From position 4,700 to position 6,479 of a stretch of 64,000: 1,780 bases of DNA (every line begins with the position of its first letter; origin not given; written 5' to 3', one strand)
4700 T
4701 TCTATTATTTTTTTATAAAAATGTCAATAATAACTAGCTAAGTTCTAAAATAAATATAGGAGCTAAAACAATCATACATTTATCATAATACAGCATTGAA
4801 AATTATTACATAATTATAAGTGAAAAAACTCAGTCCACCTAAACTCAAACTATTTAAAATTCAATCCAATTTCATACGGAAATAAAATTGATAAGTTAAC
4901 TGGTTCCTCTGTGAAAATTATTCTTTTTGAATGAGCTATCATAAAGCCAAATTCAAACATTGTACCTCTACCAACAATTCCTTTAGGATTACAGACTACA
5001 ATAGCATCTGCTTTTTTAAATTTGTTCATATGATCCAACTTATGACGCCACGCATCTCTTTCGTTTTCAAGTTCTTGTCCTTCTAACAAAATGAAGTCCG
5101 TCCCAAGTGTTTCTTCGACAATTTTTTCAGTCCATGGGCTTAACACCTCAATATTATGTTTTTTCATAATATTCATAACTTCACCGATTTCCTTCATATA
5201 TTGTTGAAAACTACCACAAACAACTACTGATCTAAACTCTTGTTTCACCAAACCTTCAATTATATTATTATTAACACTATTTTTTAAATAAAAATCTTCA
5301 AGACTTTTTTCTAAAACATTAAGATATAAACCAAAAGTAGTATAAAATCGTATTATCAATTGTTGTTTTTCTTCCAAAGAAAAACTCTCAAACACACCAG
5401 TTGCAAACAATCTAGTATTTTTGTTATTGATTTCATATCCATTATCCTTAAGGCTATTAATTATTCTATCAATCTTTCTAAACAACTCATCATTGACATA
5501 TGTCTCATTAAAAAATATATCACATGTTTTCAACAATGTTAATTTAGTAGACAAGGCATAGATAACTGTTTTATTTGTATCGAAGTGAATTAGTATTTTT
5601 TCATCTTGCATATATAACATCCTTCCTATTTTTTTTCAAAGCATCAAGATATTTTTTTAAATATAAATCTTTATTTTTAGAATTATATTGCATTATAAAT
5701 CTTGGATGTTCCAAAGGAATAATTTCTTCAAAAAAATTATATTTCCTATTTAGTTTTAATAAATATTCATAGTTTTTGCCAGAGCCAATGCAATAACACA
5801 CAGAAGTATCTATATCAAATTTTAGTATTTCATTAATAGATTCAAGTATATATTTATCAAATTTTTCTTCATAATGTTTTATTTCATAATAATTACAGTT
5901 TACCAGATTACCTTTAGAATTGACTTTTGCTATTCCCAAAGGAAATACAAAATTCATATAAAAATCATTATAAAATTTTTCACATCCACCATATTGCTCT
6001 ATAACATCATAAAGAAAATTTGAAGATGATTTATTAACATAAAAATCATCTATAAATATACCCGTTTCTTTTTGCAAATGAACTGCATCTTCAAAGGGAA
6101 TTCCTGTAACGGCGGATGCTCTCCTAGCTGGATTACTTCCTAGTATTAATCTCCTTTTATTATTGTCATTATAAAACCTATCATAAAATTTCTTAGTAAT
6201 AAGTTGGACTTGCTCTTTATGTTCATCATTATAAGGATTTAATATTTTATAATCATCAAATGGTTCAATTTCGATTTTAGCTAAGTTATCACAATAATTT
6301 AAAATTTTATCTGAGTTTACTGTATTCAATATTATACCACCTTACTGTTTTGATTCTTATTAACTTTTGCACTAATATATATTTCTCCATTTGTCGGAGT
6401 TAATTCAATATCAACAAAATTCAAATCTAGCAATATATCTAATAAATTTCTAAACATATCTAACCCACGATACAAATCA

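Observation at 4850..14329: LysR-centred divergent 12-gene cluster: candidate import, activation and sanitation system for a non-canonical nucleobase or nucleotide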

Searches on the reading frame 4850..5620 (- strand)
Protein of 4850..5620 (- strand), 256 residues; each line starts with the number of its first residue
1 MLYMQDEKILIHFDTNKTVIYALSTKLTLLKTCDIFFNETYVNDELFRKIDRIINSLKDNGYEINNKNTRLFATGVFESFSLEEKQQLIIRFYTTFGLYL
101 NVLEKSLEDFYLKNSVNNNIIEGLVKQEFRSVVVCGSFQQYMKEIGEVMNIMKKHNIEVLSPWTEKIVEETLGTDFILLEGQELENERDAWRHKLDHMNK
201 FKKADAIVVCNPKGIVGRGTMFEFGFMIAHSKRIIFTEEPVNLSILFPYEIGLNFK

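Call 3: search_protein_families(library=pfam, proteins=[window:4850-5620:-], max_evalue=0.1)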
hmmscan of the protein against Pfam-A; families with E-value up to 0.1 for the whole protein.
window:4850-5620:- (256 aa): 1 family
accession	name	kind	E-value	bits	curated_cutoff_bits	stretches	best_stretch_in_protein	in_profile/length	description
PF05014.21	Nuc_deoxyrib_tr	-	1.3e-05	25.7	28.8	1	146-236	18-95/117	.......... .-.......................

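Call 4: search_protein_families(library=ncbifam, proteins=[window:4850-5620:-], max_evalue=0.1)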
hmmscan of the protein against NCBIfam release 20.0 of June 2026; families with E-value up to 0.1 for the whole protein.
window:4850-5620:- (256 aa): 0 families

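Call 39: search_solved_structures(query=window:4850-5620:-, max_evalue=1, show_alignments=3)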
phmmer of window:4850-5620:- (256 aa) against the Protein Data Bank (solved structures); distinct sequences matched with E-value up to 1: 3.
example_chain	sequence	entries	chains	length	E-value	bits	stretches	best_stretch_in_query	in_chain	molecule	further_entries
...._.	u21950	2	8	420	0.16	15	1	34-103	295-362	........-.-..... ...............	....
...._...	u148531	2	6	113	0.4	13.7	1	118-197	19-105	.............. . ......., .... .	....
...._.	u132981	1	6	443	0.68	12.9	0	28-102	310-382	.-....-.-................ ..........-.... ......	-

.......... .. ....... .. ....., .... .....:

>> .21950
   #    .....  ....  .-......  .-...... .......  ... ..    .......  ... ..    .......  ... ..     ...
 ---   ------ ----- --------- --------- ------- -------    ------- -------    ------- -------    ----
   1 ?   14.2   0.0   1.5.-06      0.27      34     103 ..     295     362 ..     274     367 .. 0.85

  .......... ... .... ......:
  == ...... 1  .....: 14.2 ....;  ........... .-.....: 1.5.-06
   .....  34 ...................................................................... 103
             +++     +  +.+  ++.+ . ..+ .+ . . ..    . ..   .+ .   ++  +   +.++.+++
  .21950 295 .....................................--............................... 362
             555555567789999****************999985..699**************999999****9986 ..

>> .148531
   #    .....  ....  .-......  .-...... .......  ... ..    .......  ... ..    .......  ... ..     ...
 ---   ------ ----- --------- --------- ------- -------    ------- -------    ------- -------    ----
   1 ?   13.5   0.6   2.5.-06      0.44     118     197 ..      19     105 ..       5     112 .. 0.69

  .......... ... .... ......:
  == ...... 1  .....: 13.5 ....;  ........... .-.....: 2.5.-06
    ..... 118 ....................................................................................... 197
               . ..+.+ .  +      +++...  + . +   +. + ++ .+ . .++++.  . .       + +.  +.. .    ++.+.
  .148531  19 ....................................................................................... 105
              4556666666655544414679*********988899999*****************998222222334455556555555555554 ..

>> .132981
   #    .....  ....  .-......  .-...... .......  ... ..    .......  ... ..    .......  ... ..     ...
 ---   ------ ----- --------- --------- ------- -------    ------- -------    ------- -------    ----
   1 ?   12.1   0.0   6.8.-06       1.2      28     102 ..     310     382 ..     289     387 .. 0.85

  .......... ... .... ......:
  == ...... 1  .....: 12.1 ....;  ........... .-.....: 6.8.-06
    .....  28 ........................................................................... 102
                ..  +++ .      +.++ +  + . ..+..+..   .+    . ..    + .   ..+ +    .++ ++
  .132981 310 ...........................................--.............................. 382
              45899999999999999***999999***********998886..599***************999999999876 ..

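Call 54: search_protein_families(library=padloc, proteins=[window:4850-5620:-], max_evalue=0.01)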
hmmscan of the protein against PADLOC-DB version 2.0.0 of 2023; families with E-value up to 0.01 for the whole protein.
window:4850-5620:- (256 aa): 1 family
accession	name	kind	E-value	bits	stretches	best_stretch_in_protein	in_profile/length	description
PDLC03623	REase_MTase_IIG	-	0.0054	12.6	1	36-95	145-203/1022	Type IIG restriction enzyme-methyltransferase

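Call 55: search_protein_families(library=phrogs, proteins=[window:4850-5620:-], max_evalue=0.001)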
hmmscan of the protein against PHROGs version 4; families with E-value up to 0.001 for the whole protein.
window:4850-5620:- (256 aa): 0 families

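Call 76: search_protein_representatives(protein=window:4850-5620:-)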
Query: 256 residues. Proteins with E-value up to 0.001 (for the whole library): 216; up to 1e-10: 58; up to 1e-30: 10. The best 150 are listed.
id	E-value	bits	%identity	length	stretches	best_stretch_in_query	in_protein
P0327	8.3e-97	340.1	63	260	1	5-255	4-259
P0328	2.1e-69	250.4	53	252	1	45-255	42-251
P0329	1.4e-57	211.7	42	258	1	6-255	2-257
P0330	4.1e-55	203.6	43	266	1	4-256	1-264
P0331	1.6e-52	195.1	52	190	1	71-254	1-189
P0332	4.5e-46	174.0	95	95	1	4-91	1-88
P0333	1.1e-40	156.3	61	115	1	142-255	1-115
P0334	1.9e-37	145.8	83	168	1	173-255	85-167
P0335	4.0e-32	128.3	41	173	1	5-162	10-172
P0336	2.3e-31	125.8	36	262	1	51-253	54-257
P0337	1.7e-30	123.0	33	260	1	4-250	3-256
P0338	3.8e-30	121.8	33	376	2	109-253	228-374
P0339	2.7e-28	115.8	73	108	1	178-255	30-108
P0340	1.4e-26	110.2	40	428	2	117-239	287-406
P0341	8.7e-26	107.6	37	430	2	108-253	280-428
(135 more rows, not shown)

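Call 80: search_solved_structures(query=A6, max_evalue=1, show_alignments=3)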
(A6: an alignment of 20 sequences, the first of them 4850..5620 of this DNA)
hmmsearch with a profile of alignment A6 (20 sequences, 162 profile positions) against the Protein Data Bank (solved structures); distinct sequences matched with E-value up to 1: 18.
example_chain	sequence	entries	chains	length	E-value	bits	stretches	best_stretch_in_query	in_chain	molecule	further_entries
4jen_A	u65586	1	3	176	0.0026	20.6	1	102-149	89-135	CMP N-GLYCOSIDASE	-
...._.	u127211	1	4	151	0.0096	18.8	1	97-139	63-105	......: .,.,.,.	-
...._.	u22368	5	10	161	0.013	18.3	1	89-145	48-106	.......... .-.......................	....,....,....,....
4dgt_A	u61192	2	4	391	0.017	18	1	68-124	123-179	Putative pyridoxal phosphate-dependent transferase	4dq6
9emx_A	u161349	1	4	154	0.025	17.4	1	96-145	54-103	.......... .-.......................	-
9emw_A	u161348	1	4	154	0.025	17.4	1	96-145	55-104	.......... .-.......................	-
8pqp_A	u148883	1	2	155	0.025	17.4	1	96-145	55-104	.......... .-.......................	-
8qc0_A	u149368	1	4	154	0.034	17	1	96-145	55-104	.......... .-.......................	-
8pqr_B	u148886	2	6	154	0.034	17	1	96-145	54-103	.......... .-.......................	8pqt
8rh3_A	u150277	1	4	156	0.034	17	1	96-145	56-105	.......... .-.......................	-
6qai_A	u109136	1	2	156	0.081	15.8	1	90-145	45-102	2-Deoxyribosyltransferase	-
6evs_A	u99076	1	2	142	0.092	15.6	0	50-147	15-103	N-deoxyribosyltransferase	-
5idv_A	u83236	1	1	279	0.097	15.5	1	54-130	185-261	Lipid A export ATP-binding/permease protein MsbA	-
8gk7_A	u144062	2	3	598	0.28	14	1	54-130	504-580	Lipid A export ATP-binding/permease protein MsbA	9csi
7met_A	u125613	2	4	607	0.29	13.9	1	54-130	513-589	ATP-dependent lipid A-core flippase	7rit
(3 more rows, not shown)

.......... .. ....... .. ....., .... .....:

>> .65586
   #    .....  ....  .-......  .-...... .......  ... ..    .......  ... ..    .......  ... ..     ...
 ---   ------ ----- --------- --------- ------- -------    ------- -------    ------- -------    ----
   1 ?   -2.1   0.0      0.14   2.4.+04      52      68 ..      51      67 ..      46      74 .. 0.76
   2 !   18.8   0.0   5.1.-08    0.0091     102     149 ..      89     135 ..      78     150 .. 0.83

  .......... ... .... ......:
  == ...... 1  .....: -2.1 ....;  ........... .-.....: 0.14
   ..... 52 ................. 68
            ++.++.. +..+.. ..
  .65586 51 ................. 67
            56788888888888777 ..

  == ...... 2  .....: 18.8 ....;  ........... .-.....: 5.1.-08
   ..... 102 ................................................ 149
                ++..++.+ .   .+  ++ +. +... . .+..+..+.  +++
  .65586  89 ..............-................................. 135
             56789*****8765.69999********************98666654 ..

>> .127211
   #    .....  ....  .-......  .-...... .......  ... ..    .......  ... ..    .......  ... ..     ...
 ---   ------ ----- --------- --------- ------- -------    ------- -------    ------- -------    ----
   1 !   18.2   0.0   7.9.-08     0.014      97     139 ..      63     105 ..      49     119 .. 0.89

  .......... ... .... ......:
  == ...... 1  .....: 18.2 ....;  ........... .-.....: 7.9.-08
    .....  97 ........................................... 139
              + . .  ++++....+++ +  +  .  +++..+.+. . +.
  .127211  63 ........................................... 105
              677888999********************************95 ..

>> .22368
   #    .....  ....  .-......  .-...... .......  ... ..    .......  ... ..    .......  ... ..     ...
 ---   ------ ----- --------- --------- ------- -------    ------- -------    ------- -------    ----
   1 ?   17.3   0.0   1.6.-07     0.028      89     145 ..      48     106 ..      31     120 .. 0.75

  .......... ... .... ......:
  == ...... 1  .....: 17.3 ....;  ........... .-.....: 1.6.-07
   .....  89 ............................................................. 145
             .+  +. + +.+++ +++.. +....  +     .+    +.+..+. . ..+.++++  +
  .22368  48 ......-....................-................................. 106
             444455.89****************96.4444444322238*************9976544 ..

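Call 82: predict_structure(alignment_id=A6)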
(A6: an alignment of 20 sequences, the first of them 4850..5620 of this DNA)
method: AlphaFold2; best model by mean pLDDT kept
length: 256 residues; sequences in the alignment: 20
mean_pLDDT: 91.4   pTM: 0.88
mean pLDDT of the five models: 91.4, 91.4, 91.0, 90.5, 88.6
residues with pLDDT >= 90: 199; 70-90: 46; 50-70: 10; < 50: 1
segments of 3 or more residues with pLDDT < 50: none
pLDDT, mean of each block of 10 residues (from residue 1): 72 96 94 91 92 95 94 94 93 95 95 93 94 94 95 96 87 75 88 92 96 91 91 95 93 84
secondary structure, 60 per line:
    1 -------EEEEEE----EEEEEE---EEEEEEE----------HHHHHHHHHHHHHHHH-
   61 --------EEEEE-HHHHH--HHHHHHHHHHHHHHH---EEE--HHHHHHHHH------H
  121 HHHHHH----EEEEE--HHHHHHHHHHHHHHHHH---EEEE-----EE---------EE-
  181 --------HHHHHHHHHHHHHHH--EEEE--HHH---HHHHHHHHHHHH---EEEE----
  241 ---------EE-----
elements in order: E8-13 E18-23 E27-33 H44-59 E69-73 H75-79 H82-96 E100-102 H105-113 H120-126 E131-135 H138-154 E158-161 H189-203 E206-209 H218-229 E233-236

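Call 85: fold_search(model_id=the predicted structure, library=pdb)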
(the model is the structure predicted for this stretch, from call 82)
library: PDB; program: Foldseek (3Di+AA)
matches with E <= 10: 1400; with E <= 0.001: 24
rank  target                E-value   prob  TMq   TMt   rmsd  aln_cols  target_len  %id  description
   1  1t6c                  1.2e-05  1.00  0.33  0.28  14.7       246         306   11  Structural characterization of the Ppx/GppA protein family: crystal structure of the Aquifex aeolicus family member (released 2004-08-03)
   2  7epq_B                2.2e-05  1.00  0.33  0.29  14.9       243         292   14  Crystal structure of exopolyphosphatase (PPX) from Porphyromonas gingivalis in complex with sulfate and magnesium ions (released 2022-05-11)
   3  7epq_A                2.6e-05  1.00  0.32  0.29  14.8       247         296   13  Crystal structure of exopolyphosphatase (PPX) from Porphyromonas gingivalis in complex with sulfate and magnesium ions (released 2022-05-11)
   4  6pbz_C                1.1e-04  1.00  0.32  0.19  16.2       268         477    8  Crystal structure of Escherichia coli GppA (released 2019-11-20)
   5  8jgx_A                1.1e-04  1.00  0.33  0.19  17.1       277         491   10  Crystal structure of Acinetobacter baumannii exopolyphosphatase (released 2024-05-15)
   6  6pbz_A                1.4e-04  1.00  0.33  0.19  13.2       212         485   10  Crystal structure of Escherichia coli GppA (released 2019-11-20)
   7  3cer_A                1.4e-04  1.00  0.34  0.27  15.7       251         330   10  Crystal structure of the exopolyphosphatase-like protein Q8G5J2. Northeast Structural Genomics Consortium target BlR13 (released 2008-04-01)
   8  6pbz_B                1.5e-04  1.00  0.32  0.19   3.8       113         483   12  Crystal structure of Escherichia coli GppA (released 2019-11-20)
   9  8jgu                  1.7e-04  1.00  0.31  0.26   4.5       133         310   13  Crystal structure of N-terminal domain of exopolyphosphatase from Deinococcus radiodurans (released 2024-05-15)
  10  3mdq                  1.7e-04  1.00  0.34  0.29  15.7       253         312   12  Crystal structure of an Exopolyphosphatase (CHU_0316) from Cytophaga hutchinsonii ATCC 33406 at 1.50 A resolution (released 2010-05-12)
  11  8jgt                  1.9e-04  1.00  0.31  0.18   4.6       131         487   14  Crystal structure of Deinococcus radiodurans exopolyphosphatase E114A mutant (released 2024-05-15)
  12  8jgx_B                2.0e-04  1.00  0.35  0.19  16.0       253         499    8  Crystal structure of Acinetobacter baumannii exopolyphosphatase (released 2024-05-15)
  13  2flo_A                2.0e-04  1.00  0.35  0.19  17.7       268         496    8  Crystal structure of exopolyphosphatase (PPX) from E. coli O157:H7 (released 2006-06-06)
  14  8jgo                  2.3e-04  1.00  0.33  0.19  14.7       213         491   10  Crystal structure of Deinococcus radiodurans exopolyphosphatase (released 2024-05-15)
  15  8jgr                  2.4e-04  1.00  0.33  0.18  14.7       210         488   10  Crystal structure of Deinococcus radiodurans exopolyphosphatase in the presence of Pi (released 2024-05-15)
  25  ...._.                1.1e-03  1.00  0.27  0.42   7.5       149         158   17  Crystal structure of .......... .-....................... from Trypanosoma brucei at 1.8 A resolution (released 2005-07-26)
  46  4kxl_A                6.0e-03  1.00  0.30  0.54   2.4       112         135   18  Crystal structure of DNPH1 (RCL) with 6-CYCLOPENTYL-AMP (released 2014-02-05)
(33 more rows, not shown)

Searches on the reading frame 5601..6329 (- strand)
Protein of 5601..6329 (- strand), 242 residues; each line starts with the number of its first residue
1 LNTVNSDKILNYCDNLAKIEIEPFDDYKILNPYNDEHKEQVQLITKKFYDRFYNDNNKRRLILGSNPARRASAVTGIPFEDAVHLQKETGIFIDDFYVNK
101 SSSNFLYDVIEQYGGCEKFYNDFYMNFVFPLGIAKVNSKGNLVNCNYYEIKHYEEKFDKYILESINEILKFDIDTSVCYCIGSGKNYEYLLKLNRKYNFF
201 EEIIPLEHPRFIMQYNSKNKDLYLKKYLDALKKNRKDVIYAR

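Call 3: search_protein_families(library=pfam, proteins=[window:5601-6329:-], max_evalue=0.1)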
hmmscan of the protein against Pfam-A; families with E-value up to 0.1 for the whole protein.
window:5601-6329:- (242 aa): 1 family
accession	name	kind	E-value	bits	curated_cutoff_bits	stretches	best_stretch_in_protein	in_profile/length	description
PF03167.25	UDG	-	3.5e-13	50.3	24.3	1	52-232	3-141/141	Uracil DNA glycosylase superfamily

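Call 4: search_protein_families(library=ncbifam, proteins=[window:5601-6329:-], max_evalue=0.1)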
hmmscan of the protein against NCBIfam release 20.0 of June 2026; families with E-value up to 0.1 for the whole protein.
window:5601-6329:- (242 aa): 0 families

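Call 38: search_solved_structures(query=window:5601-6329:-, max_evalue=1, show_alignments=3)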
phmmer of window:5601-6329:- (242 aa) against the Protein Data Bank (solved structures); distinct sequences matched with E-value up to 1: 2.
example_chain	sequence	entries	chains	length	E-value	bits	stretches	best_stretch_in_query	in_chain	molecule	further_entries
5h0j_A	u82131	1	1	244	1.6e-53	185.3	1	7-235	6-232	Uncharacterized protein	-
5h0k_A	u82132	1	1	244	5.7e-53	183.5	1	7-235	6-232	Uncharacterized protein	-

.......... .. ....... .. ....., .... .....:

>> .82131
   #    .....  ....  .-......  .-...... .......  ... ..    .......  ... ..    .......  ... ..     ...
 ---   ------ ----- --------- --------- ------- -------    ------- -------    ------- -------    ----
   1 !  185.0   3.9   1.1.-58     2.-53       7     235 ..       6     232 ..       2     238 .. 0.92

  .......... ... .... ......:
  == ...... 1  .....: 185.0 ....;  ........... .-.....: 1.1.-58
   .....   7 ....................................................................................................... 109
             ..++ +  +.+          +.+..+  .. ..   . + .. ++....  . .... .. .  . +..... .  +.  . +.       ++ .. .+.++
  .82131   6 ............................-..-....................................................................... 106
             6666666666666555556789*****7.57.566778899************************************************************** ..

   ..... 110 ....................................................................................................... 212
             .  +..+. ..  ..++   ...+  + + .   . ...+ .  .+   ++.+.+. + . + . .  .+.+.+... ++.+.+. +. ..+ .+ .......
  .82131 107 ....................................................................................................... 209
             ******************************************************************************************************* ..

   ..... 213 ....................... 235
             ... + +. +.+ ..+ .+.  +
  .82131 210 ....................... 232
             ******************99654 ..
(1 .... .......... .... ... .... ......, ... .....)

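Call 54: search_protein_families(library=padloc, proteins=[window:5601-6329:-], max_evalue=0.01)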
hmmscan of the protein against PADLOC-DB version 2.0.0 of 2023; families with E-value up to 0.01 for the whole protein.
window:5601-6329:- (242 aa): 0 families

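Call 55: search_protein_families(library=phrogs, proteins=[window:5601-6329:-], max_evalue=0.001)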
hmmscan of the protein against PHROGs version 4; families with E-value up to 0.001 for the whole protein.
window:5601-6329:- (242 aa): 0 families
